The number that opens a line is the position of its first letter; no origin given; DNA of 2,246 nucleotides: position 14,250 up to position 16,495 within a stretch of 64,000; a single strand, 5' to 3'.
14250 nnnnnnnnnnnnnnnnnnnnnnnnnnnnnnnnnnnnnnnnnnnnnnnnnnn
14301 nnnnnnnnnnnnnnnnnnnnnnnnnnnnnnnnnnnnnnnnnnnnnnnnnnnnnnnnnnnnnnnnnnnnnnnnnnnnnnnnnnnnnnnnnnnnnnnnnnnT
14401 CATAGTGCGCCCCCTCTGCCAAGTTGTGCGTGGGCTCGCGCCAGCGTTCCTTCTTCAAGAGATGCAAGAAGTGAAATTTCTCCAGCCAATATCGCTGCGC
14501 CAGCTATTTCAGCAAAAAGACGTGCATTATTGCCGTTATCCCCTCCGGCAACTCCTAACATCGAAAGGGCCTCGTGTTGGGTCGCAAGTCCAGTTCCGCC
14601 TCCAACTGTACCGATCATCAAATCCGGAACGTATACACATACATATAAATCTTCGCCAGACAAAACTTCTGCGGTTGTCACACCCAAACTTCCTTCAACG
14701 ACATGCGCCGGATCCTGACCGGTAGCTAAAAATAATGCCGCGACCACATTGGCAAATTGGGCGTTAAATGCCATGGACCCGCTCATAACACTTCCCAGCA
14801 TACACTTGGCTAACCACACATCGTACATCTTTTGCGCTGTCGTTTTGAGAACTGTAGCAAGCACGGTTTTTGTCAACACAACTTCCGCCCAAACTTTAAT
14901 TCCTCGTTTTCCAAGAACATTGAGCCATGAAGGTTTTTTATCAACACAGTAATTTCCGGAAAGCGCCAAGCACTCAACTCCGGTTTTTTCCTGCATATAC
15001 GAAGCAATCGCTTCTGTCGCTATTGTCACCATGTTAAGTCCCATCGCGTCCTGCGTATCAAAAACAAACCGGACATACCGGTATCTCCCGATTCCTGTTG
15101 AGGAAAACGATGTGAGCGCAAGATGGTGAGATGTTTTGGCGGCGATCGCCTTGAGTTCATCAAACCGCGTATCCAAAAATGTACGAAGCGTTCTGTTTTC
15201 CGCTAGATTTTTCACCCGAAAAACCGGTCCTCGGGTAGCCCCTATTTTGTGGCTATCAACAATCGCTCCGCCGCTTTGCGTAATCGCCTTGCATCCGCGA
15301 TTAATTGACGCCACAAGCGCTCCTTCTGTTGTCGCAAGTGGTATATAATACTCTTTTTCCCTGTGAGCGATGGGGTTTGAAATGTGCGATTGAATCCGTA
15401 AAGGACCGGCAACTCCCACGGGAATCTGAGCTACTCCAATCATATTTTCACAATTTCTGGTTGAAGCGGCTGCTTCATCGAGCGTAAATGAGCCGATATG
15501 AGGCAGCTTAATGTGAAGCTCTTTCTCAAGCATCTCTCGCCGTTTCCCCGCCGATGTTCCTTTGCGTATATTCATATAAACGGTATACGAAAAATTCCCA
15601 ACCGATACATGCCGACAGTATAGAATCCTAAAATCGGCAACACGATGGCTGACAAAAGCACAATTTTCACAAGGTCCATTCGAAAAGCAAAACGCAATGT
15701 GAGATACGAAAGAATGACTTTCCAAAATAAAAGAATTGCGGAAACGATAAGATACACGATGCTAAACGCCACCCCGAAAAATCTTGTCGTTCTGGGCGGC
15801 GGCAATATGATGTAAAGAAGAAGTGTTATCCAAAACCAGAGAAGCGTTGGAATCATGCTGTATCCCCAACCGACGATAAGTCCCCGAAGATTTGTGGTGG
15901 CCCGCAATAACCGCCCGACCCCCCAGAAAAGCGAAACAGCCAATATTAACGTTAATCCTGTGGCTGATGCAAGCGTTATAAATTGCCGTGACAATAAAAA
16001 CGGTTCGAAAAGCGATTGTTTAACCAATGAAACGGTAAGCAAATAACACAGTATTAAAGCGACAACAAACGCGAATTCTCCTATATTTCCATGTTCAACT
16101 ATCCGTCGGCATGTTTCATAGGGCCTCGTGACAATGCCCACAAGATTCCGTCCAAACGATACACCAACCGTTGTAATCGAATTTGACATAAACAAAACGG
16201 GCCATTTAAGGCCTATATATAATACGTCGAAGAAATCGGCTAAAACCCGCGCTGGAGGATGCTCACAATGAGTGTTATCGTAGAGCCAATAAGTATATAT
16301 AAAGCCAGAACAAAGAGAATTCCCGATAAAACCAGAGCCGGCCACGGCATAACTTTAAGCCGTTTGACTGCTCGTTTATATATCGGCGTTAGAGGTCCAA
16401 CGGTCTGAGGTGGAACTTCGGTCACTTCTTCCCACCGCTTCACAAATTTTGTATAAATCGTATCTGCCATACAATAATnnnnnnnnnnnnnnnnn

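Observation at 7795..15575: Complete mevalonate pathway operon of archaeal/eukaryotic flavour in a bacterium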

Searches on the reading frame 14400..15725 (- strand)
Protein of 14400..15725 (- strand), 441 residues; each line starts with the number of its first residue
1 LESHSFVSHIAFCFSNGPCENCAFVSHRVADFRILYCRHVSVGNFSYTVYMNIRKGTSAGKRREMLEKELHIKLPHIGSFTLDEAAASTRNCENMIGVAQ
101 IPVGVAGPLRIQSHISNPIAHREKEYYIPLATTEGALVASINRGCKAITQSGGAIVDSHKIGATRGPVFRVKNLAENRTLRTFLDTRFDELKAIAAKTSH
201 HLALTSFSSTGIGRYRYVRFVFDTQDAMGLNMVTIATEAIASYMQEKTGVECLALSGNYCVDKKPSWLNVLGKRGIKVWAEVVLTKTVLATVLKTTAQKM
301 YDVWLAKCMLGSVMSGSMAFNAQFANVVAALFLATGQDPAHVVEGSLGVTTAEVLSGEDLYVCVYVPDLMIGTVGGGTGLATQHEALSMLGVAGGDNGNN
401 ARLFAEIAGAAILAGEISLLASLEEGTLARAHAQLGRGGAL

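Call 3: search_protein_families(library=pfam, proteins=[window:14400-15725:-])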
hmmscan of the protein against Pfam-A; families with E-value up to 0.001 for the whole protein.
window:14400-15725:- (441 aa): 1 family
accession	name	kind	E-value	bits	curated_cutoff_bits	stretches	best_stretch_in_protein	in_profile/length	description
PF00368.23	HMG-CoA_red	-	4.5e-114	381.7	27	1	60-437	3-368/368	Hydroxymethylglutaryl-coenzyme A reductase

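Call 4: search_protein_families(library=ncbifam, proteins=[window:14400-15725:-])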
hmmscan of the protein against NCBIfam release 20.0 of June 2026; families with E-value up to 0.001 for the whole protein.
window:14400-15725:- (441 aa): 3 families
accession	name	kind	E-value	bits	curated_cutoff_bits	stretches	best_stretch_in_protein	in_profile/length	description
TIGR00533.1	HMG_CoA_R_NADP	equivalog_domain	6.4e-121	404.1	441.8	1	58-437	29-402/402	hydroxymethylglutaryl-CoA reductase (NADPH)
TIGR00920.1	2A060605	subfamily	1.2e-89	301.6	778.35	1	61-436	492-868/887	hydroxymethylglutaryl-CoA reductase (NADPH)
TIGR00532.1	HMG_CoA_R_NAD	equivalog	4.3e-12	46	259.95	1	87-433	63-391/395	hydroxymethylglutaryl-CoA reductase, degradative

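Call 12: find_homologous_proteins(query=window:14400-15575:-)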
Query window:14400-15575:- (391 aa): 7866 proteins with E <= 0.001 among 8000 candidates; the best 120 are listed.
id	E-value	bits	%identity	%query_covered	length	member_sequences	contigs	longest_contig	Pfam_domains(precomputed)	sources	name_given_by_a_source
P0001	3.2e-253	857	100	100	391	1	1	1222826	PF00368.24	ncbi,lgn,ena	-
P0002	3.0e-211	719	84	99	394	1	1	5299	PF00368.24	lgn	-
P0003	3.6e-208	709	83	99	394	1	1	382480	PF00368.24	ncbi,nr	ncbi:MAG TPA: hydroxymethylglutaryl-CoA reductase [Patescibacteria group bacterium]|nr:hydroxymethyl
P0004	1.1e-206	704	84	97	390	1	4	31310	PF00368.24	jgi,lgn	-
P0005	1.7e-206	703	84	97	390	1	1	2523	PF00368.24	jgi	-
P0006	2.3e-206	703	83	97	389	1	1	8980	PF00368.24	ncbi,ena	-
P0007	1.2e-204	697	81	100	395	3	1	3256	PF00368.24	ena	-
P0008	2.4e-184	631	73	99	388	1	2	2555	PF00368.24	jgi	jgi:hydroxymethylglutaryl-CoA reductase (NADPH)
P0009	2.1e-181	621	73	99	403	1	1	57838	PF00368.24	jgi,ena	-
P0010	9.8e-181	619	71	99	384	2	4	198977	PF00368.24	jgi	jgi:hydroxymethylglutaryl-CoA reductase (NADPH)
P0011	1.1e-180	618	72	99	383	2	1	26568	PF00368.24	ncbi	-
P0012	1.8e-180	618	72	99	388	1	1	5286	PF00368.24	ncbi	-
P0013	2.6e-179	614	72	99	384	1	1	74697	PF00368.24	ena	-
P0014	3.5e-178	610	69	99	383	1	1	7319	PF00368.24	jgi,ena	-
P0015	7.4e-178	609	72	99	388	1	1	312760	PF00368.24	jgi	jgi:hydroxymethylglutaryl-CoA reductase (NADPH)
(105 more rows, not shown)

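Call 15: find_encoding_contigs(protein=P0001, flank=10000, max_places=3)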
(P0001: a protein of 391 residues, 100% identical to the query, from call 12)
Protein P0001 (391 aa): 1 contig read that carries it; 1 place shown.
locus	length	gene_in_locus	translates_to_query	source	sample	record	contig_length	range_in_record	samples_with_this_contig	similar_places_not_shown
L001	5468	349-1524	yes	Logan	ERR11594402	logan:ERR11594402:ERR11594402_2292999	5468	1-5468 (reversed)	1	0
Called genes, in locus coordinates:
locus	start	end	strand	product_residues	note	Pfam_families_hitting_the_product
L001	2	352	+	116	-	?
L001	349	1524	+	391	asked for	PF00368:HMG-CoA_red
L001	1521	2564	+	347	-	PF08541:ACP_syn_III_C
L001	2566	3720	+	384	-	PF00108:Thiolase_N, PF00109:ketoacyl-synt (weak), PF02803:Thiolase_C, PF22691:Thiolase_C_1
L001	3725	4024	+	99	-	PF01796:OB_ChsH2_C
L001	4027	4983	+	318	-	PF00288:GHMP_kinases_N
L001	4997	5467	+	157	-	?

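Call 27: search_solved_structures(query=window:14400-15575:-, max_evalue=0.001)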
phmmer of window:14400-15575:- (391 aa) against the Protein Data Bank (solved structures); distinct sequences matched with E-value up to 0.001: 10.
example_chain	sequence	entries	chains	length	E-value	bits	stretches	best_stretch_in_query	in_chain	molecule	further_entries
6hr7_A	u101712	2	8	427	3.4e-102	345.4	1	11-387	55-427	HMG-CoA reductase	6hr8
8ecg_A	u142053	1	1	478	7.6e-73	248.8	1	12-388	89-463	3-hydroxy-3-methylglutaryl-coenzyme A reductase 1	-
7uli_AAA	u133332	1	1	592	1.5e-72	247.9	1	12-388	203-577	3-hydroxy-3-methylglutaryl-coenzyme A reductase 1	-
2q1l_A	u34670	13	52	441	3.3e-71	243.4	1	26-383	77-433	3-hydroxy-3-methylglutaryl-coenzyme A reductase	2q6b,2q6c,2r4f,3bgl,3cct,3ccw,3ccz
1dq8_A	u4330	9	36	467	4e-71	243.2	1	26-383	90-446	PROTEIN (HMG-COA REDUCTASE) | HMG-COA REDUCTASE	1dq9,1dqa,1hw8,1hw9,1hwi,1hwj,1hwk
8pkn_A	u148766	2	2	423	2.7e-69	237.2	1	24-376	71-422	3-hydroxy-3-methylglutaryl-coenzyme A reductase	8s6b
7m3h_A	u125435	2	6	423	2.5e-05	26.7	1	42-381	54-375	Hydroxymethylglutaryl-CoA reductase, degradative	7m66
7m1z_A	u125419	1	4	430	2.6e-05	26.6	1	42-381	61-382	acetyl-CoA C-acetyltransferase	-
5wpj_A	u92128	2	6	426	0.00035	22.9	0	37-213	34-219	3-hydroxy-3-methylglutaryl coenzyme A reductase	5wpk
3qae_A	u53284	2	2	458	0.00049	22.5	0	37-213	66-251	3-hydroxy-3-methylglutaryl-coenzyme a reductase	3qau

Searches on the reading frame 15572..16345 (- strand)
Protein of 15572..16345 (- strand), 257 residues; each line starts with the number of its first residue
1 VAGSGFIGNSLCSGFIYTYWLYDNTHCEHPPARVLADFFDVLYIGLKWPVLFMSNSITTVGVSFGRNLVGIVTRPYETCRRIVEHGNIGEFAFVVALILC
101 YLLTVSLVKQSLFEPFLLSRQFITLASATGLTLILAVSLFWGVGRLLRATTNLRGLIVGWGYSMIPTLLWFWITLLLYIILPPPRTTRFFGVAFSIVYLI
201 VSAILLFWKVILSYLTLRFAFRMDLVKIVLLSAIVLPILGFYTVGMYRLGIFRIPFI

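Call 3: search_protein_families(library=pfam, proteins=[window:15572-16345:-])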
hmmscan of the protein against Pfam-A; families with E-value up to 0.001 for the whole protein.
window:15572-16345:- (257 aa): 1 family
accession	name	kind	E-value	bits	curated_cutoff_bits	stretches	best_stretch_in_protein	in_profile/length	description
PF04893.22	Yip1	-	1.6e-08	35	28.6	1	70-243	2-170/173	Yip1 domain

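Call 4: search_protein_families(library=ncbifam, proteins=[window:15572-16345:-])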
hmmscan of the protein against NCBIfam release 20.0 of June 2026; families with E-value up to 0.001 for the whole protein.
window:15572-16345:- (257 aa): 0 families
